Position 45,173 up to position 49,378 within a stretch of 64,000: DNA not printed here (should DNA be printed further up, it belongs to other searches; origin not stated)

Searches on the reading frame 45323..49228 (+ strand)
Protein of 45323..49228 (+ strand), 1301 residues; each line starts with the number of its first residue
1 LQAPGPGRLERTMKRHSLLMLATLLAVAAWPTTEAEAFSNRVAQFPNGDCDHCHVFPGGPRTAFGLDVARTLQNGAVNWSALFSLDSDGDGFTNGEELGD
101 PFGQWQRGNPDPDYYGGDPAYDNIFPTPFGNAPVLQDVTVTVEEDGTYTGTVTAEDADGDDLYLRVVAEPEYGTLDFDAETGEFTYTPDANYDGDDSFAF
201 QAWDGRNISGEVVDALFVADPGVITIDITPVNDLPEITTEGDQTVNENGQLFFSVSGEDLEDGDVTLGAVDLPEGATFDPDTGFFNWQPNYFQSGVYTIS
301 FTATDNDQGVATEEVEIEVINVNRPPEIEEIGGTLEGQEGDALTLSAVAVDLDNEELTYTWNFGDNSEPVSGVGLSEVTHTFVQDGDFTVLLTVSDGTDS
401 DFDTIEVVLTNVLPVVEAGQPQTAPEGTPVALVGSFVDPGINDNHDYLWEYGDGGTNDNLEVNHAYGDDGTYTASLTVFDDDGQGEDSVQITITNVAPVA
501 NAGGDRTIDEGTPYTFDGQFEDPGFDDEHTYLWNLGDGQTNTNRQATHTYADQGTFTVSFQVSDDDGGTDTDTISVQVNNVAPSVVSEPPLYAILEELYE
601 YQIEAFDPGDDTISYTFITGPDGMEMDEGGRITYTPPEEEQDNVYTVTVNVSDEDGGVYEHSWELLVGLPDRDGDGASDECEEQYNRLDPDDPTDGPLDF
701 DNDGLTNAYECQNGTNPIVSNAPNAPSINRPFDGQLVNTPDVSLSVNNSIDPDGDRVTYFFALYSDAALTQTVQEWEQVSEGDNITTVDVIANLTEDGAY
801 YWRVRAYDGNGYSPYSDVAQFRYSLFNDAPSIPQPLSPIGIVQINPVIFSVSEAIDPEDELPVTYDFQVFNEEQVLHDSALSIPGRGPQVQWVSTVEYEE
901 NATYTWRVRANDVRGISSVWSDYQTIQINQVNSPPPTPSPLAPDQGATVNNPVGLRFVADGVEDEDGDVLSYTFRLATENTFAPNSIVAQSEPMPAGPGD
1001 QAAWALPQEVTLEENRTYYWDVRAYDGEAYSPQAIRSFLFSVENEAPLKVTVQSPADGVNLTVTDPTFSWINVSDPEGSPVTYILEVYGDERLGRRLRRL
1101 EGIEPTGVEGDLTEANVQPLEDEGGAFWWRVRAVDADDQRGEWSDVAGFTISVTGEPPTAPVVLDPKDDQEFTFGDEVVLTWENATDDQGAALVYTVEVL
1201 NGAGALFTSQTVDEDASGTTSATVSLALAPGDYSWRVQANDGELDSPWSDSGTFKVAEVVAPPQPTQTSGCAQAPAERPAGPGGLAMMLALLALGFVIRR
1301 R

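Call 76: search_protein_families(library=pfam, proteins=[window:45323-49228:+], max_evalue=0.0001)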
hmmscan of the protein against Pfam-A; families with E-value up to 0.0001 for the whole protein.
window:45323-49228:+ (1301 aa): 11 families
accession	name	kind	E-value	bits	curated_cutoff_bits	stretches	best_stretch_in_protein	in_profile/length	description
PF18911.6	PKD_4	-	4.9e-63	209.6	27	3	495-578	1-85/85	PKD domain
PF00801.26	PKD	-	2.7e-36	123.8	23.5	3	507-572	10-75/80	PKD domain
PF17963.7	Big_9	-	2e-29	102.7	23.6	2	131-207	2-79/89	Bacterial Ig domain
PF25788.1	Ig_Rha78A_N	-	3e-18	66.5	27.4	0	779-827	56-105/105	Rha78A-like, N-terminal immunoglobulin domain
PF05345.18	He_PIG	-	1.3e-14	54.9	24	1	240-319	8-95/96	Putative Ig domain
PF22352.2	K319L-like_PKD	-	7.7e-11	42.3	27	0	502-578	1-84/84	K319L-like, PKD domain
PF18884.5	TSP3_bac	-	2.5e-09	37.3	25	0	699-718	1-20/22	Bacterial TSP3 repeat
PF17803.7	Cadherin_4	-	4.9e-09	37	25.1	1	131-186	12-71/71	Bacterial cadherin-like domain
PF17892.7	Cadherin_5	-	1.1e-08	35.3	26.5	1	131-207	3-86/98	Cadherin-like domain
PF24784.1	Temptin_C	-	1.2e-08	35.7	27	1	52-109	31-85/98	Temptin C-terminal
PF00041.27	fn3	-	4.5e-07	30.4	25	0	1176-1251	14-80/84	Fibronectin type III domain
